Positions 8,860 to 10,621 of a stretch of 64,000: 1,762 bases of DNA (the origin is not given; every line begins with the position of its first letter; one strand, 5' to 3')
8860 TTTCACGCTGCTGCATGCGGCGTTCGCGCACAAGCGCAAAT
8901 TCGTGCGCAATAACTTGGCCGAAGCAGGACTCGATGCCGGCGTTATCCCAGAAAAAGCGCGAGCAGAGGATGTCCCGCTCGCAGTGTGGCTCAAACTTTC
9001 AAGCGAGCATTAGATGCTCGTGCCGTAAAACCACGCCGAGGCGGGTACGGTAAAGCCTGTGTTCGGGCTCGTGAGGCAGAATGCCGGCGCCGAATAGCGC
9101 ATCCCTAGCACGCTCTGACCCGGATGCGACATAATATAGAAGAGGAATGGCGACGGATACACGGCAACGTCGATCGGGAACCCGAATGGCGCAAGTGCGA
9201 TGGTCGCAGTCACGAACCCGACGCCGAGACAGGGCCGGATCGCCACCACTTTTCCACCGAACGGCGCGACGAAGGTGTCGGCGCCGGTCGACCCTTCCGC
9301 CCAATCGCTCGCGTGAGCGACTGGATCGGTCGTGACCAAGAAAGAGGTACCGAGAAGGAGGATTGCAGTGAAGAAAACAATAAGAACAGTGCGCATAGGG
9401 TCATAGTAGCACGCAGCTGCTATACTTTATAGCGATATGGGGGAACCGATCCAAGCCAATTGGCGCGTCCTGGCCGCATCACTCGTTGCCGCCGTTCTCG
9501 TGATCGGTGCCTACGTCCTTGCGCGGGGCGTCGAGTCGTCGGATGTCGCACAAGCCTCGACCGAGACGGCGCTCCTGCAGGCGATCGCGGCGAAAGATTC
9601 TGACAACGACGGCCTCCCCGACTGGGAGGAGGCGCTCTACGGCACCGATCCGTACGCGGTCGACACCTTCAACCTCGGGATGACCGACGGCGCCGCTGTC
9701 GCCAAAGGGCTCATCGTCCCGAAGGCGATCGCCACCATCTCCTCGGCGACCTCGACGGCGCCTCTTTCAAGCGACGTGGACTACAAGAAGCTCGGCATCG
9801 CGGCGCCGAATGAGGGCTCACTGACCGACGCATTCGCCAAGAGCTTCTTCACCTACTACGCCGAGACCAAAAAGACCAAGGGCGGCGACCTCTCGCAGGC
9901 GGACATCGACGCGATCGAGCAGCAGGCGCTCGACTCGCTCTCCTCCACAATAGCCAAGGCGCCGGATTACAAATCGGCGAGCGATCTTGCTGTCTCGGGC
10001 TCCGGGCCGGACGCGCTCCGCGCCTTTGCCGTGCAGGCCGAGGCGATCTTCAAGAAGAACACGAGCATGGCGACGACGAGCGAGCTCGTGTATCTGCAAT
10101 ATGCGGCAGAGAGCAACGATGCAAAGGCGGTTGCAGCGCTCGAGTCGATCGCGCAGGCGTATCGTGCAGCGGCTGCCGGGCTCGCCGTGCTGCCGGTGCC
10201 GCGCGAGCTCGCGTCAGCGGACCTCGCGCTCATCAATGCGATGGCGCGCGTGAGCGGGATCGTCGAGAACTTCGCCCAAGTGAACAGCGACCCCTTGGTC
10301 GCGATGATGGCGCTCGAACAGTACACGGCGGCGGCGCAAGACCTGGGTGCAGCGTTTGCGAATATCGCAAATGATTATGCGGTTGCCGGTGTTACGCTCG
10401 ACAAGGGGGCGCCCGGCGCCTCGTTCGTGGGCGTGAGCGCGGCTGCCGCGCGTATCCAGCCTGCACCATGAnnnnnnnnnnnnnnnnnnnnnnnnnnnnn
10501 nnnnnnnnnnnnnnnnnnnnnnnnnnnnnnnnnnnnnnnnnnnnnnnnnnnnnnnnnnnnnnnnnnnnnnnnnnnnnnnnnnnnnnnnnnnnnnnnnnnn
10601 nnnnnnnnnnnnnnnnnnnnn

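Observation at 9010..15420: Six-gene surface/membrane cluster of unknown function between rsmA and rpsL, possibly a T4SS-like or episymbiosis-related envelope module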

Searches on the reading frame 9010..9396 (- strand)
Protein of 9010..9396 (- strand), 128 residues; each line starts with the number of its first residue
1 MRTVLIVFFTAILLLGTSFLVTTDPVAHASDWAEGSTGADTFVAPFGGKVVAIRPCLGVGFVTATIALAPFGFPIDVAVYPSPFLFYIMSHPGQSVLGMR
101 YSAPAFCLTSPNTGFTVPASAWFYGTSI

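Call 3: search_protein_families(library=pfam, proteins=[window:9010-9396:-], max_evalue=1)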
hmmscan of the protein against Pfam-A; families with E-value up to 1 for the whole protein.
window:9010-9396:- (128 aa): 0 families

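Call 4: search_protein_families(library=ncbifam, proteins=[window:9010-9396:-], max_evalue=1)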
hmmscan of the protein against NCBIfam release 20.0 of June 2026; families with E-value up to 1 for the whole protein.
window:9010-9396:- (128 aa): 0 families

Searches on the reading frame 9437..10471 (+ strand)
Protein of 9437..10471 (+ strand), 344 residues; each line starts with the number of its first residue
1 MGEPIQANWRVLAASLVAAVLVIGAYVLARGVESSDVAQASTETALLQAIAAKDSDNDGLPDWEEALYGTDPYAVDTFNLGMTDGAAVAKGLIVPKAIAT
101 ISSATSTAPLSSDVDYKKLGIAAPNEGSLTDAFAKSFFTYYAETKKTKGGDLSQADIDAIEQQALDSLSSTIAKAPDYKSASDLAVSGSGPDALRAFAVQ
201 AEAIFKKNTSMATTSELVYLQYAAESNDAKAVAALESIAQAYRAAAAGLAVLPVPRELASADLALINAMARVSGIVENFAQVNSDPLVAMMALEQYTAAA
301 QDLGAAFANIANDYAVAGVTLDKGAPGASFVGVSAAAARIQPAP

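Call 3: search_protein_families(library=pfam, proteins=[window:9437-10471:+], max_evalue=1)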
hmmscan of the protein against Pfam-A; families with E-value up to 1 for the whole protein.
window:9437-10471:+ (344 aa): 1 family
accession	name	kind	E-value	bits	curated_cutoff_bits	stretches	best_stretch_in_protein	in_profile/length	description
PF18884.5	TSP3_bac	-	1.5e-05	25.2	25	1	54-72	1-19/22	Bacterial TSP3 repeat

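Call 4: search_protein_families(library=ncbifam, proteins=[window:9437-10471:+], max_evalue=1)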
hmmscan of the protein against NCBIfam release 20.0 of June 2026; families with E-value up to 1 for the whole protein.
window:9437-10471:+ (344 aa): 1 family
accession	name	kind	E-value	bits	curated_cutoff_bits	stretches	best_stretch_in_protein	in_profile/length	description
NF000010.1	AAC_2p_Ib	exception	0.2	11.2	400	1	19-77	8-65/195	aminoglycoside N-acetyltransferase AAC(2')-Ib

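Call 90: search_protein_families(library=pfam, alignment_id=A5, max_evalue=1)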
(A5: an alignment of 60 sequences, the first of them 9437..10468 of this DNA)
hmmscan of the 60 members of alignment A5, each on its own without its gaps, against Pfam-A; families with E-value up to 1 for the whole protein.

A. member 1, window:9437-10468:+ (344 aa): 1 family
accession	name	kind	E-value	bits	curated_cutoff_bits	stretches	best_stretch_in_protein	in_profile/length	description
PF18884.5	TSP3_bac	-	1.5e-05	25.2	25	1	54-72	1-19/22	Bacterial TSP3 repeat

B. families by the number of members that match (of 60 scanned): 22 families
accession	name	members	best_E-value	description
PF18884.5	TSP3_bac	42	1.1e-07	Bacterial TSP3 repeat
PF04954.18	SIP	2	0.041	Siderophore-interacting protein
PF22660.2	RS_preATP-grasp-like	2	0.059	Ribonucleotide synthetase preATP-grasp domain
PF03564.21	DUF1759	2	0.075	Protein of unknown function (DUF1759)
PF05559.16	DUF763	1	0.0065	Protein of unknown function (DUF763)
PF06875.16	PRF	1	0.0069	Plethodontid receptivity factor PRF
PF08677.15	GP11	1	0.013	GP11 baseplate wedge protein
PF24369.1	DUF7525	1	0.043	Family of unknown function (DUF7525)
PF12040.14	DUF3526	1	0.052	Domain of unknown function (DUF3526)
PF23890.1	DUF7242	1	0.093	Family of unknown function (DUF7242)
PF06791.18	TMP_2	1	0.094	Prophage tail length tape measure protein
PF12446.13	DUF3682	1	0.1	Protein of unknown function (DUF3682)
PF17508.7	MccV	1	0.1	Microcin V bacteriocin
PF11419.13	DUF3194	1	0.13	Protein of unknown function (DUF3194)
PF11159.13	DUF2939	1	0.14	Protein of unknown function (DUF2939)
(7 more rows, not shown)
